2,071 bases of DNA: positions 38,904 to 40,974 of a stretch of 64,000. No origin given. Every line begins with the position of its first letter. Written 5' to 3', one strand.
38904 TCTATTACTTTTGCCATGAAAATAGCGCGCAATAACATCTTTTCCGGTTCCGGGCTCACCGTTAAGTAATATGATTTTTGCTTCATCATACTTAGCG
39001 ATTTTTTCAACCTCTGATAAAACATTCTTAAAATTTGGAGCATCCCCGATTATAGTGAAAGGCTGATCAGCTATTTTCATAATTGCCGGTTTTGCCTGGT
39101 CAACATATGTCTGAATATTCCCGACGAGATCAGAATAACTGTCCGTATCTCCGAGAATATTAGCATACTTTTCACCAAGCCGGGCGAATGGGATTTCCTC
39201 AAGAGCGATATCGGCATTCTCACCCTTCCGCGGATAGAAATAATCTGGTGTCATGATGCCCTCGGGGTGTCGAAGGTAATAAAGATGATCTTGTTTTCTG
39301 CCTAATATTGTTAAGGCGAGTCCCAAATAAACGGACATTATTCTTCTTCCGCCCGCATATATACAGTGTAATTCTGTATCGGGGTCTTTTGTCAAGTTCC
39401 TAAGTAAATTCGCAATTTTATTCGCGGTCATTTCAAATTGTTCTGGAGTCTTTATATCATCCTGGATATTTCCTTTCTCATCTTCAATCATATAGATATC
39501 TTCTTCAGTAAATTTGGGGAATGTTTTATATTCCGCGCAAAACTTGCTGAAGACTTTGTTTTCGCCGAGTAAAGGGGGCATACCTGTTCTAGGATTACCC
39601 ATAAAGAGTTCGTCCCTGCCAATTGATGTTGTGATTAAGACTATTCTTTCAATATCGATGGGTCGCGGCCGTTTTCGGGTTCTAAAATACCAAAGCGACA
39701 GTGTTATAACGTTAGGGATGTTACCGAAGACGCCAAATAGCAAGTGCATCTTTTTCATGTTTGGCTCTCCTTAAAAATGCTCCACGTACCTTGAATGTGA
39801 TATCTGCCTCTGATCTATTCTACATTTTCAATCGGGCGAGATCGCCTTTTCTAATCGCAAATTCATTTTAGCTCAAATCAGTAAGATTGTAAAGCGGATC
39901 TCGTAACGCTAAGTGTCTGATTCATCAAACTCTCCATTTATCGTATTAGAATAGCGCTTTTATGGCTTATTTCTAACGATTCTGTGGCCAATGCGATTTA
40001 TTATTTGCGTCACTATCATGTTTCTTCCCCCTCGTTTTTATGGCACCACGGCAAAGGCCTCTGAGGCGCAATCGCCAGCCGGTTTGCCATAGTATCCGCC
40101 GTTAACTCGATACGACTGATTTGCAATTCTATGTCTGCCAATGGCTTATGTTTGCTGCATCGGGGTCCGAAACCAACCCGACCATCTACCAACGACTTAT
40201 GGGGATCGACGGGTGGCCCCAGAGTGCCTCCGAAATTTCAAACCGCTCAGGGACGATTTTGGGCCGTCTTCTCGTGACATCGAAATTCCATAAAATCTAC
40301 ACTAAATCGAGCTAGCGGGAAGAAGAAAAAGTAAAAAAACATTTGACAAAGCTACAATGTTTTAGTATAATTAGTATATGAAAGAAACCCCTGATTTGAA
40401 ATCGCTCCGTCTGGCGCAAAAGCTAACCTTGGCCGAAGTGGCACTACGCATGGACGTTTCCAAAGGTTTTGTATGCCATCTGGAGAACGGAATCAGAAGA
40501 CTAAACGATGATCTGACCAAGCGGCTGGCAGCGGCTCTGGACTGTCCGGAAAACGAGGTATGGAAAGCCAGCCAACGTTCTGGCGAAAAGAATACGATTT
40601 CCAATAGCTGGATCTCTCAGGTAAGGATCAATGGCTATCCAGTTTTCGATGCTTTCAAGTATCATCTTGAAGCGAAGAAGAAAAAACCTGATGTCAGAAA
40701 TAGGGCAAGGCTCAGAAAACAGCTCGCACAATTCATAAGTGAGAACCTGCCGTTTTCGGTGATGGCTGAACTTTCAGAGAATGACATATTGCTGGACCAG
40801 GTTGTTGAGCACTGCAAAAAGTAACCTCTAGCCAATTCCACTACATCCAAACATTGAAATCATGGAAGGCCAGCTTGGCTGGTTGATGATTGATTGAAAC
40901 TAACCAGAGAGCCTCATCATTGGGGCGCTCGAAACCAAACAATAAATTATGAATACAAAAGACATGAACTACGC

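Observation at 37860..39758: CARF-like sensor fused to a catalytically degenerate sigma54-type AAA+ core without a DNA-binding domain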

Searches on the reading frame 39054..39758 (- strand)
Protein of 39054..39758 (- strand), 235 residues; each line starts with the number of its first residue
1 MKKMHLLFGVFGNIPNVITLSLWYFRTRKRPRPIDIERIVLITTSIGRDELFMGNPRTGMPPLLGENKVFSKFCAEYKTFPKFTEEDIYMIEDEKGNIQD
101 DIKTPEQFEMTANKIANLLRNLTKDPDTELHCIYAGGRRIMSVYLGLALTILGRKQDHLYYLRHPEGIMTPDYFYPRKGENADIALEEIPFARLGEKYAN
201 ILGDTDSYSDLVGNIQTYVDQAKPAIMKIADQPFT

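Call 26: find_homologous_proteins(query=window:39054-39758:-, max_evalue=0.001)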
Query window:39054-39758:- (235 aa): 1 proteins with E <= 0.001 among 444 candidates.
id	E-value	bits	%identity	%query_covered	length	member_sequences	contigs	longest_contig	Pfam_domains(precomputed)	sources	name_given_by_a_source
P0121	3.6e-121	421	75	99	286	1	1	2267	PF09623.17,PF00158.33,PF14532.13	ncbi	-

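Call 36: search_solved_structures(query=window:39054-39758:-, max_evalue=1, show_alignments=3)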
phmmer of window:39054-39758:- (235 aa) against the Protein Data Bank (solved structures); distinct sequences matched with E-value up to 1: 8.
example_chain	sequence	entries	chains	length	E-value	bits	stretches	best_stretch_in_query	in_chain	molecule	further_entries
4jmp_A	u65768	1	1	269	0.82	12.3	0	77-134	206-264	C-terminal fragment of CapA, Protein tyrosine kinase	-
3bfv_A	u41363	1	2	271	0.9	12.2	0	77-134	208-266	Membrane protein CapA1, Protein tyrosine kinase,Protein tyrosine kinase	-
2ved_A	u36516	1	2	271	0.9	12.2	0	77-134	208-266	MEMBRANE PROTEIN CAPA1, PROTEIN TYROSINE KINASE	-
3mpm_A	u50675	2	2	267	0.94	12.2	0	80-121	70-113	Tyrosine-protein kinase Lck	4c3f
2og8_A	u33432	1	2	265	0.95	12.1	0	80-121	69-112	Proto-oncogene tyrosine-protein kinase LCK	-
2of2_A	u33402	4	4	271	0.98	12.1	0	80-121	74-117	Proto-oncogene tyrosine-protein kinase LCK | PROTO-ONCOGENE TYROSINE-PROTEIN KINASE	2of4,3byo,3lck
3bym_A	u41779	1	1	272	0.99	12.1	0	80-121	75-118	Proto-oncogene tyrosine-protein kinase LCK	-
2ofu_A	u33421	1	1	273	0.99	12.1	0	80-121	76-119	Proto-oncogene tyrosine-protein kinase LCK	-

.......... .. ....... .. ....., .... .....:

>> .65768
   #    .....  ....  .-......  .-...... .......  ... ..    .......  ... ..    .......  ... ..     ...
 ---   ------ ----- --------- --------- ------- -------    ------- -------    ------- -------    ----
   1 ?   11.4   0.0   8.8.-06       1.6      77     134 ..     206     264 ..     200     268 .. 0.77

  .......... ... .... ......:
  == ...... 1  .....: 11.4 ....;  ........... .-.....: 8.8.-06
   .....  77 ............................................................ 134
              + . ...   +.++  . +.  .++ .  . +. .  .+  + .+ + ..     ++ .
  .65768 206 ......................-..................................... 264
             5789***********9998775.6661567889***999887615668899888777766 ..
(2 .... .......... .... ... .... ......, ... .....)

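Call 60: find_related_loci(query=A4, collection=genome_contigs, flank=10000)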
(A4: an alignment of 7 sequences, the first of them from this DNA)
Query A4 (235 aa) in genome_contigs; peptide patterns used: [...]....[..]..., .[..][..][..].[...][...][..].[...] (x = any residue, [..] = any of these).
39 stretches matched a pattern; 9 encode a relative of the query (tblastn E <= 1e-3); 9 distinct loci.
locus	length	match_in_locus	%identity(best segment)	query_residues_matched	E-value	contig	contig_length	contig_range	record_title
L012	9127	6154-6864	61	1-235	2e-96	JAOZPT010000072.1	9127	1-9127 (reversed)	MAG: Candidatus Zixiibacteriota bacterium isolate GMC4.metabat2.266 GMC4_11877_length_9127_cov_16.329475, whole genome s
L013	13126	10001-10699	57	1-232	4e-91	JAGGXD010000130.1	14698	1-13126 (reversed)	MAG: Bacteroidales bacterium isolate AUK143 PB_MBMC_097_c_000000000212, whole genome shotgun sequence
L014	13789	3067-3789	42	5-232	6e-59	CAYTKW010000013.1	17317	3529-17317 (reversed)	MAG TPA_asm: uncultured Bacteroidota bacterium isolate binchicken_co30_42 genome assembly, contig: NODE_2380_length_1731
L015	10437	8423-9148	42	2-233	2e-56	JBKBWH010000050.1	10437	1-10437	MAG: Candidatus Kryptonium sp. isolate 21I_069.bin.60 NODE_50_length_10437_cov_4.395946, whole genome shotgun sequence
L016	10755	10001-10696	41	5-226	1e-53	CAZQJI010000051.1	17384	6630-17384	MAG TPA_asm: uncultured Bacteroidota bacterium isolate binchicken_co71_50 genome assembly, contig: NODE_1406_length_1738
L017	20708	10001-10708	41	2-226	1e-52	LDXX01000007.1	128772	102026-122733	MAG: Candidatus Kryptonium thompsonii isolate JGI-4 2599192413, whole genome shotgun sequence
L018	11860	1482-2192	39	2-226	2e-48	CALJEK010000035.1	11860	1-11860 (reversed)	MAG: Candidatus Kryptonia bacterium isolate S1_Bin_METABAT__339_1 genome assembly, contig: c_000000591034, whole genome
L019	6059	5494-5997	41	5-175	5e-40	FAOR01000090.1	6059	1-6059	bacterium JGI-2 genome assembly JGI assembly, contig JGI2_Kryptonium_JGI_2_Jinze_NODE_2110_len_6059_cov_1_69386_ID_4219.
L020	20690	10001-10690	33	3-217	8e-28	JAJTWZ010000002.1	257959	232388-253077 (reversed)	MAG: Blastocatellia bacterium isolate DTUACD2 2-Genome20, whole genome shotgun sequence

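Call 61: find_related_loci(query=A4, collection=viral_contigs, flank=10000)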
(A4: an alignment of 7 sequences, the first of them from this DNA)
Query A4 (235 aa) in viral_contigs; peptide patterns used: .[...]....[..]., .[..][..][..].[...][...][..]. (x = any residue, [..] = any of these).
44 stretches matched a pattern, but none encodes a relative of the query by tblastn (E <= 1e-3).

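Call 66: search_protein_families(library=pfam, proteins=[L012:913-3420:-, L012:5319-6131:+, L012:3842-4237:-, L012:3504-3785:-], max_evalue=0.01)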
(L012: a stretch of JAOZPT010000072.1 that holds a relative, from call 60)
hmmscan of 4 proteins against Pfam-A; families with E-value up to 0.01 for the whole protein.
L012:913-3420:- (835 aa): 1 family
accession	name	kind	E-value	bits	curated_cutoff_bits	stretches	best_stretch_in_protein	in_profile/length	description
PF19263.5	DUF5906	-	7.9e-12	46.3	27.6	1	539-651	4-114/114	Family of unknown function (DUF5906)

L012:5319-6131:+ (270 aa): 1 family
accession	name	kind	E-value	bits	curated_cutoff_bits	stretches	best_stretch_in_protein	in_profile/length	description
PF22545.2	2CompARG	-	0.0084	16.6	27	0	164-250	71-157/170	2-Component system ADP-ribose glycohydrolase domain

L012:3842-4237:- (131 aa): 0 families

L012:3504-3785:- (93 aa): 1 family
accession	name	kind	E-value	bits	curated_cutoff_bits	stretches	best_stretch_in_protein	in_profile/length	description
PF18903.5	DUF5659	-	1.7e-08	34.7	23.6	1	3-74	2-75/75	Domain of unknown function (DUF5659)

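Call 73: search_solved_structures(query=L012:5319-6131:+, max_evalue=10, show_alignments=2)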
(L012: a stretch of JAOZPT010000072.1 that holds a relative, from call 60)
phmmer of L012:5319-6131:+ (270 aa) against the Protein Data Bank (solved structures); distinct sequences matched with E-value up to 10: 0.

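Call 74: search_protein_families(library=padloc, proteins=[L012:5319-6131:+, L012:8435-8980:+, L012:3842-4237:-], max_evalue=0.1)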
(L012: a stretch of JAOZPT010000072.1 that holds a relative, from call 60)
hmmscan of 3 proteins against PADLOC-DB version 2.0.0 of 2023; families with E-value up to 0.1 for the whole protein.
L012:5319-6131:+ (270 aa): 1 family
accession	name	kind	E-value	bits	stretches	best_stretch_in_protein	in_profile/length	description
PDLC01391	Csx19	-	0.01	13.9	0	51-88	3-43/142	CAS-III-D; effector_UNK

L012:8435-8980:+ (181 aa): 0 families

L012:3842-4237:- (131 aa): 0 families

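Call 75: search_protein_families(library=pfam, proteins=[L012:5319-6131:+], max_evalue=10)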
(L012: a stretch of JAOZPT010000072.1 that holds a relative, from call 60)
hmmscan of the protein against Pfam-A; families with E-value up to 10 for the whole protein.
L012:5319-6131:+ (270 aa): 2 families
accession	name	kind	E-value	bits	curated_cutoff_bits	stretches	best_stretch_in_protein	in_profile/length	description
PF22545.2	2CompARG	-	0.0084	16.6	27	1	164-250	71-157/170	2-Component system ADP-ribose glycohydrolase domain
PF01189.24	Methyltr_RsmB-F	-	0.12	12.5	27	0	174-206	27-59/199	16S rRNA methyltransferase RsmB/F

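Call 86: predict_structure(alignment_id=A5)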
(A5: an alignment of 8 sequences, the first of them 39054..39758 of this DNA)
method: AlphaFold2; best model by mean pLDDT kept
length: 235 residues; sequences in the alignment: 8
mean_pLDDT: 73.6   pTM: 0.76
mean pLDDT of the five models: 73.6, 71.9, 71.9, 71.8, 71.6
residues with pLDDT >= 90: 35; 70-90: 113; 50-70: 58; < 50: 29
segments of 3 or more residues with pLDDT < 50: 166-170, 181-183, 188-193, 223-235
pLDDT, mean of each block of 10 residues (from residue 1): 85 80 74 84 90 84 84 90 92 87 82 86 86 73 76 74 54 62 48 57 64 65 37 30
secondary structure, 60 per line:
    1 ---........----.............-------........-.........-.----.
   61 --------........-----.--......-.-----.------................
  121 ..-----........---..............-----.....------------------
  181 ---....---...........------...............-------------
elements in order: E4-11 H16-28 E36-43 H45-53 H69-76 E88-90 H105-122 E128-135 H139-152 E158-162 E184-187 H191-201 H208-222

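Call 106: find_related_loci(query=A4, collection=metagenome_contigs, flank=8000)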
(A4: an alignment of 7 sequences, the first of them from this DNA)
Query A4 (235 aa) in metagenome_contigs; peptide patterns used: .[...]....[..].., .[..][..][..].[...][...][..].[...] (x = any residue, [..] = any of these).
148 stretches matched a pattern; 25 encode a relative of the query (tblastn E <= 1e-3); 24 distinct loci.
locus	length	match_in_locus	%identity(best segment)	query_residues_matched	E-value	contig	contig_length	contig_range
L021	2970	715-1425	61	1-235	2e-98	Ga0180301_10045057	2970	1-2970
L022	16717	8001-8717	42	5-232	2e-55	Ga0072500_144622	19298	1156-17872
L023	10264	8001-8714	40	5-232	4e-53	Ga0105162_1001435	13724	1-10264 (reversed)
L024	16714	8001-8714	41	5-232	7e-53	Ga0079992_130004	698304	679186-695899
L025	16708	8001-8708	41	2-226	2e-52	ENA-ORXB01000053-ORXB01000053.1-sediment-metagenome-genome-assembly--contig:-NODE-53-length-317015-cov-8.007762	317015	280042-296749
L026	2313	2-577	45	57-232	2e-45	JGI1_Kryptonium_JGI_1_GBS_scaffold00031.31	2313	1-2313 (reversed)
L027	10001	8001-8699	40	5-226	2e-50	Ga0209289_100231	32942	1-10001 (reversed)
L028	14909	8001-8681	31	5-216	9e-29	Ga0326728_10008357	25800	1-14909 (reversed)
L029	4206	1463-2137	34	6-216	3e-28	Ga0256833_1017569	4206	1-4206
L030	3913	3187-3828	31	2-224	2e-26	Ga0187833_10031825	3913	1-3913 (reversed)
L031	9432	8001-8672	31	5-206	8e-26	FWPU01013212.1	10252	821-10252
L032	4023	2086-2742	31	2-230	3e-25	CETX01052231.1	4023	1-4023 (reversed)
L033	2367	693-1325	32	12-230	3e-24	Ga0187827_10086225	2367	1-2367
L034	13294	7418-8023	32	6-194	6e-22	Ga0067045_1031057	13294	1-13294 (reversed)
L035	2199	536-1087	32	5-194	6e-22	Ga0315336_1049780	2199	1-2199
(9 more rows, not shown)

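Call 117: search_dna_similar(query=window:39054-39758:-, collection=plasmids, mode=protein, max_evalue=0.001)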
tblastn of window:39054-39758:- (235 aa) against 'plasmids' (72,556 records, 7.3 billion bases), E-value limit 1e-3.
Records with a match: 7; places in all: 7; records where one place covers at least 80% of the query: 6.
Best place of each record, by identity: <60% 7.
By first word of the organism name: Allochromatium 2; Vibrio 2; Photobacterium 2; Aeromonas 1.
By predicted mobility (MOB-suite, as given by PLSDB): non-mobilizable 6; mobilizable 1.
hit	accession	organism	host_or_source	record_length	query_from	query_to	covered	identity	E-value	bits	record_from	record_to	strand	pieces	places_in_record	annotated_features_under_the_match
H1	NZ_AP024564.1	Allochromatium tepidum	-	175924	6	194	80%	35.1%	4e-23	104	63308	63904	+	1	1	csm6: CRISPR-associated ring nuclease Csm6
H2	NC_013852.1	Allochromatium vinosum DSM 180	-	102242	6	194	80%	33.2%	1e-21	100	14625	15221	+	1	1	csm6: CRISPR-associated ring nuclease Csm6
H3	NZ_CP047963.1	Aeromonas media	cell culture,hospital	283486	5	176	73%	33.1%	1e-16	86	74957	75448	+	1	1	csm6: CRISPR-associated ring nuclease Csm6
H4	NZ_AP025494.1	Vibrio gigantis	-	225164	5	194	81%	29.3%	6e-17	86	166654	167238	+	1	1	csm6: CRISPR-associated ring nuclease Csm6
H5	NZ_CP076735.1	Photobacterium damselae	fish,whole organism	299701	5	194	81%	29.1%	2e-17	88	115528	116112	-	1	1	csm6: CRISPR-associated ring nuclease Csm6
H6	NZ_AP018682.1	Vibrio casei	-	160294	1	200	85%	27.6%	8e-13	74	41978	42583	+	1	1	csm6: CRISPR-associated ring nuclease Csm6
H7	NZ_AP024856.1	Photobacterium toruni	-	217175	3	196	83%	27.7%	1e-15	82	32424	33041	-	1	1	csm6: CRISPR-associated ring nuclease Csm6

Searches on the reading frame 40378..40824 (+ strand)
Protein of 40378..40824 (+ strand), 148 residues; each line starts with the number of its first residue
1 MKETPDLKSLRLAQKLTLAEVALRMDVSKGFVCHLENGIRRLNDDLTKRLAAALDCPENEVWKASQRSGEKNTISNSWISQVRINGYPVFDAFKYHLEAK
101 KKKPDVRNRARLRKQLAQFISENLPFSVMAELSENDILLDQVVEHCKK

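Call 11: search_protein_families(library=pfam, proteins=[window:40378-40824:+], max_evalue=0.01)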
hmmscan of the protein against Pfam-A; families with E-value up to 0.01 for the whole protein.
window:40378-40824:+ (148 aa): 5 families
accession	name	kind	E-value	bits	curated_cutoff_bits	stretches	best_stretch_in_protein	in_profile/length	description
PF01381.28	HTH_3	-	8.1e-09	35.8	23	1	7-60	1-54/55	Helix-turn-helix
PF13560.12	HTH_31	-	6.6e-07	30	27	1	7-61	6-61/64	Helix-turn-helix domain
PF12844.13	HTH_19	-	0.0058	17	30.2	0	7-60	4-57/64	Helix-turn-helix domain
PF04545.22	Sigma70_r4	-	0.006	16.5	24.1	0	10-37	15-42/50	Sigma-70, region 4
PF13413.12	HTH_25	-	0.0084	16.4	24.6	0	7-38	2-33/62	Helix-turn-helix domain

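Call 54: search_protein_families(library=phrogs, proteins=[window:40378-40824:+], max_evalue=0.01)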
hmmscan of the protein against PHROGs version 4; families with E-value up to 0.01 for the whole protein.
window:40378-40824:+ (148 aa): 8 families
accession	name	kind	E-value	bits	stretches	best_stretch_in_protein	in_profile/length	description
phrog_3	-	transcription regulation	3.8e-08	34.5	1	7-75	93-158/430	transcriptional repressor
phrog_2439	-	transcription regulation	2.4e-06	27.7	1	7-130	12-118/367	transcriptional regulator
phrog_7241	-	transcription regulation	1.9e-05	25.7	1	7-60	66-119/122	transcriptional regulator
phrog_8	-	transcription regulation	4.5e-05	24.1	1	7-61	81-215/346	transcriptional regulator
phrog_4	-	transcription regulation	0.00014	22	1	7-61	141-191/400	transcriptional repressor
phrog_1373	-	transcription regulation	0.00032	21.7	1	7-59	68-120/166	transcriptional regulator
phrog_5823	-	transcription regulation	0.0011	19.2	1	7-73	11-78/404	transcriptional regulator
phrog_2104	-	unknown function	0.0022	19.2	1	4-58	41-95/103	-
